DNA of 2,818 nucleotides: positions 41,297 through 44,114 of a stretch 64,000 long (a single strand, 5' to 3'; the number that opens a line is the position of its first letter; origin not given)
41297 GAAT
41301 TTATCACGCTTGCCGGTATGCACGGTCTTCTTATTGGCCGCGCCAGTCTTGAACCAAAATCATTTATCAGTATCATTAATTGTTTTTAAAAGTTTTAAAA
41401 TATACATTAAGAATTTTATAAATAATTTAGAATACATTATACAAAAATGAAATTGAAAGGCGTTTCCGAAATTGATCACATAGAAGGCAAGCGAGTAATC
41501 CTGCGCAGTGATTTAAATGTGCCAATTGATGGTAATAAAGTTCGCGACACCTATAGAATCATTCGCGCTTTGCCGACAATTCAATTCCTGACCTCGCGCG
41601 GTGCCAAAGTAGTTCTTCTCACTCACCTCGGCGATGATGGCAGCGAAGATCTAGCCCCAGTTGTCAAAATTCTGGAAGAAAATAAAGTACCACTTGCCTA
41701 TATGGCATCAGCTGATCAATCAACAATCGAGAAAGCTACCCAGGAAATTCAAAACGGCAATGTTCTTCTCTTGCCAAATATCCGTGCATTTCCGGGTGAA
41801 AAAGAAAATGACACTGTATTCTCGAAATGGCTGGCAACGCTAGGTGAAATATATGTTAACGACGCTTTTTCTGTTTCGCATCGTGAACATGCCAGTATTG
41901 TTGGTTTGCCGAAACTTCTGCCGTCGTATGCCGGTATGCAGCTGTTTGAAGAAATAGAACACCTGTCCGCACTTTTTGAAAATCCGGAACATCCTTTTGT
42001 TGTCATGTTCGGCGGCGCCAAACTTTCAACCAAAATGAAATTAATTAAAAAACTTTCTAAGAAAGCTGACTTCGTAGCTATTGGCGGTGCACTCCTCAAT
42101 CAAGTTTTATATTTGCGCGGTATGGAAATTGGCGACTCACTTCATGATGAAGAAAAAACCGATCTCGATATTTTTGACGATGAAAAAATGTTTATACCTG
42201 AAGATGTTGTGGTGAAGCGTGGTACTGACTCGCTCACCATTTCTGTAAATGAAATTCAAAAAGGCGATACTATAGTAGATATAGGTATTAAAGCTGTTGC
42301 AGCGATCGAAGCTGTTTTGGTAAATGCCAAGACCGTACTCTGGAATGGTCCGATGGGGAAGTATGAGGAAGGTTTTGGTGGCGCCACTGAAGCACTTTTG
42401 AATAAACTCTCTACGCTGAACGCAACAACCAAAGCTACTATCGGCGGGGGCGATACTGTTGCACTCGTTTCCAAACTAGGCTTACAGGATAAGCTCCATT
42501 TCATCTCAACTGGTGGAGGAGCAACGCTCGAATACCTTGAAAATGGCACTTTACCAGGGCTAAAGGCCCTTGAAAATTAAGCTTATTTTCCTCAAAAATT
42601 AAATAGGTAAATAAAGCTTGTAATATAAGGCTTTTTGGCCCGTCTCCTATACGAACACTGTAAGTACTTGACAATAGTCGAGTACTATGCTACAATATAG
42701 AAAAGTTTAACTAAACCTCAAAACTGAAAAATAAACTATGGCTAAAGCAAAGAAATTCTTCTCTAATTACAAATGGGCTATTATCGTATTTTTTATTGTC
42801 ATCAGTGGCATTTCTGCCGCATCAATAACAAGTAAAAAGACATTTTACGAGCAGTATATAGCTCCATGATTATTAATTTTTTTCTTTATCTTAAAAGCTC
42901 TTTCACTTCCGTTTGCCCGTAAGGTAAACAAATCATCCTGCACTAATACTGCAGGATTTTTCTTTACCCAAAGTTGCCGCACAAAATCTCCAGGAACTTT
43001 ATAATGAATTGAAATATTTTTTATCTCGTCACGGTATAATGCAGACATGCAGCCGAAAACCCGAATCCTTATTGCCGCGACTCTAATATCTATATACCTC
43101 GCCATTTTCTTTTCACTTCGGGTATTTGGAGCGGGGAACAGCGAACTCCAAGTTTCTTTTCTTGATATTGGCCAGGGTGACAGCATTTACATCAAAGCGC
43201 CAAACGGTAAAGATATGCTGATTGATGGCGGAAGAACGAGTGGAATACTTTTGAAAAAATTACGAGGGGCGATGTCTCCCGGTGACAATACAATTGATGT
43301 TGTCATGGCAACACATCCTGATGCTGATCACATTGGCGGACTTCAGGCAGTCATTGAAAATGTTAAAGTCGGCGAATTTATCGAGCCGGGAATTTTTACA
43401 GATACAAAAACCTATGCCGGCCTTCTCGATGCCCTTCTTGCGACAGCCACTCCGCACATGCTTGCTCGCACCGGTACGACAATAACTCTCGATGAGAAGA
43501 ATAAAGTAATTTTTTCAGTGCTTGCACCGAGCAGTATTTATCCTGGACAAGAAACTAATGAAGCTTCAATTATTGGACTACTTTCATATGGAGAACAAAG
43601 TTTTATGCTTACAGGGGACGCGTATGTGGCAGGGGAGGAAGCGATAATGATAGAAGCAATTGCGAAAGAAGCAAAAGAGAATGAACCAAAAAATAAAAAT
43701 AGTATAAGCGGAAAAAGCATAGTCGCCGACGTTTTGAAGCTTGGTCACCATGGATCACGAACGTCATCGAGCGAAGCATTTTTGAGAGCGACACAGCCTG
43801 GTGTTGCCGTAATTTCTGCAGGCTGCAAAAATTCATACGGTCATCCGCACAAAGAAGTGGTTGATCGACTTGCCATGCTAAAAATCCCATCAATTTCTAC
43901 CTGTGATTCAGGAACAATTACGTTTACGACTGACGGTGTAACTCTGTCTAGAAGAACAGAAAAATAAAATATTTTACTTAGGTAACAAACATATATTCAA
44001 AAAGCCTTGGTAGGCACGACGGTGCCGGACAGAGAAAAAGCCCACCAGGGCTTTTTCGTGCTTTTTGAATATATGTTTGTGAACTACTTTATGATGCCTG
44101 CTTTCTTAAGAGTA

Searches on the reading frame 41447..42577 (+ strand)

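Call 71: search_protein_families(library=pfam, proteins=[window:41447-42577:+], max_evalue=0.001)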
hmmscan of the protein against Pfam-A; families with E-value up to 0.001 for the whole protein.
window:41447-42577:+ (377 aa): 1 family
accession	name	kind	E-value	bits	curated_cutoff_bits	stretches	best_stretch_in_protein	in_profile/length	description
PF00162.24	PGK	-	1.7e-104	350.3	27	1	11-365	5-377/379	Phosphoglycerate kinase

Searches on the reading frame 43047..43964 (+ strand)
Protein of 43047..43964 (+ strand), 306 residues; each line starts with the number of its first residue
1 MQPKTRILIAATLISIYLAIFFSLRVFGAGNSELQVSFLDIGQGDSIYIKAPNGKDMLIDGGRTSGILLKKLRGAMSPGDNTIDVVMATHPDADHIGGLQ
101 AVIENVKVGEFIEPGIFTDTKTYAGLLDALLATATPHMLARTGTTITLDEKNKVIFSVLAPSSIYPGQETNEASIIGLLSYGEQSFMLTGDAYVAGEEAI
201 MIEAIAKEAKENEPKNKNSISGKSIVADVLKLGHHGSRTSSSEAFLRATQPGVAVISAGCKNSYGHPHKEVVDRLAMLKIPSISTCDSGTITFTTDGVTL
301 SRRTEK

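Call 71: search_protein_families(library=pfam, proteins=[window:43047-43964:+], max_evalue=0.001)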
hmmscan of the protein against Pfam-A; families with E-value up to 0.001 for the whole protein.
window:43047-43964:+ (306 aa): 2 families
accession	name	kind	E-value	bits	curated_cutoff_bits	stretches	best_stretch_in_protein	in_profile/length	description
PF00753.33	Lactamase_B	-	5.8e-15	56.2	22.7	1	41-259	3-195/196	Metallo-beta-lactamase superfamily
PF12706.13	Lactamase_B_2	-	0.00053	20.1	27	1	78-192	24-143/200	Beta-lactamase superfamily domain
